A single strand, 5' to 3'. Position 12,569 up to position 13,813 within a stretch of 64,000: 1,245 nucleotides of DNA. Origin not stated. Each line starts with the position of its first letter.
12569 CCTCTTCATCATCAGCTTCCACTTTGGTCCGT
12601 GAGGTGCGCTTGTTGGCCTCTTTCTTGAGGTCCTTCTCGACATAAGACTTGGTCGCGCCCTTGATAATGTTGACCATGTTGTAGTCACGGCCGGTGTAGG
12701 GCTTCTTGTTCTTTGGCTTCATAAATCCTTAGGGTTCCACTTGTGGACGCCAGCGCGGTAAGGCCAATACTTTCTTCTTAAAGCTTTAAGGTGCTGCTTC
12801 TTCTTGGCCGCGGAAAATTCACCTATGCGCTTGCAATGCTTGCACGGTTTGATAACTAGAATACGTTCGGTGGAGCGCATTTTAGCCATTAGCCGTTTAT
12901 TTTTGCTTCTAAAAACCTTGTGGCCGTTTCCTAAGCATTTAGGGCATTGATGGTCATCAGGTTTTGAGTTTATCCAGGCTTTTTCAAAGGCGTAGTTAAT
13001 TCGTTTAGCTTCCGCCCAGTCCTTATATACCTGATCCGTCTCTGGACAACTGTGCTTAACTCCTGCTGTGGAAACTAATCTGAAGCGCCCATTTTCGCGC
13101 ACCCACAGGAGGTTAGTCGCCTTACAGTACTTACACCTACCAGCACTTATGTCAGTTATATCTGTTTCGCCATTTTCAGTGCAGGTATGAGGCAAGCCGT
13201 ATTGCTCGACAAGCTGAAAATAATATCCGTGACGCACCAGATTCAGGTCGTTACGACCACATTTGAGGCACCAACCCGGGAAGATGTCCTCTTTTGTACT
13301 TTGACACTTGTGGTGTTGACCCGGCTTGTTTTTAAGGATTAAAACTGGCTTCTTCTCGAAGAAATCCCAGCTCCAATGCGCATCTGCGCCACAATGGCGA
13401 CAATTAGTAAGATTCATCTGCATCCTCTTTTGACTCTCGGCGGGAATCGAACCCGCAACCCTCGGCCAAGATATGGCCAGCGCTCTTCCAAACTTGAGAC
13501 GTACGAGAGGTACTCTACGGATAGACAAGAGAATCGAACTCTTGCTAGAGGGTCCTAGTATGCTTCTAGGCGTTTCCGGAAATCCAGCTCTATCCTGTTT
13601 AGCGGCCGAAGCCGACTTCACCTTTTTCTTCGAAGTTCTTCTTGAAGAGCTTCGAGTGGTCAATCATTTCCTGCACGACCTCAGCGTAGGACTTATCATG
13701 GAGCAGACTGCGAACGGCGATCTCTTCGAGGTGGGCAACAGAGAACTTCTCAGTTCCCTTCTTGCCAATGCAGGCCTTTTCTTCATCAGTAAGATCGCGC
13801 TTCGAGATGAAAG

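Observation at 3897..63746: Recurrent CCGAA(C)-N-TATA box upstream of minus-strand genes: candidate phage-specific promoter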

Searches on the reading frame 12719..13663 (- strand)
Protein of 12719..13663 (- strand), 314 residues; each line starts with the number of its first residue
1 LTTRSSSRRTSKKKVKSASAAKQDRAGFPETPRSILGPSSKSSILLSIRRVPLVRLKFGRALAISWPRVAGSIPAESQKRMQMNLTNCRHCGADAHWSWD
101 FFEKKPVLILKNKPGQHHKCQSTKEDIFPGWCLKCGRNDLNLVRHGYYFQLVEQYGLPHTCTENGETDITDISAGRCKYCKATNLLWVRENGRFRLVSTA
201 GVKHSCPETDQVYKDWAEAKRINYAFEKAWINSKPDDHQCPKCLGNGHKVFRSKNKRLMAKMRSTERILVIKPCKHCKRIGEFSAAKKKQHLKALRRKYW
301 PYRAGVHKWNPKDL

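Call 51: search_protein_families(library=pfam, proteins=[window:12719-13663:-], max_evalue=0.01)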
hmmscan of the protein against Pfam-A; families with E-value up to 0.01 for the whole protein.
window:12719-13663:- (314 aa): 0 families

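Call 56: search_protein_families(library=phrogs, proteins=[window:12719-13663:-], max_evalue=0.01)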
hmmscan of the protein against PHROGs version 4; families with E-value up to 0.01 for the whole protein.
window:12719-13663:- (314 aa): 0 families
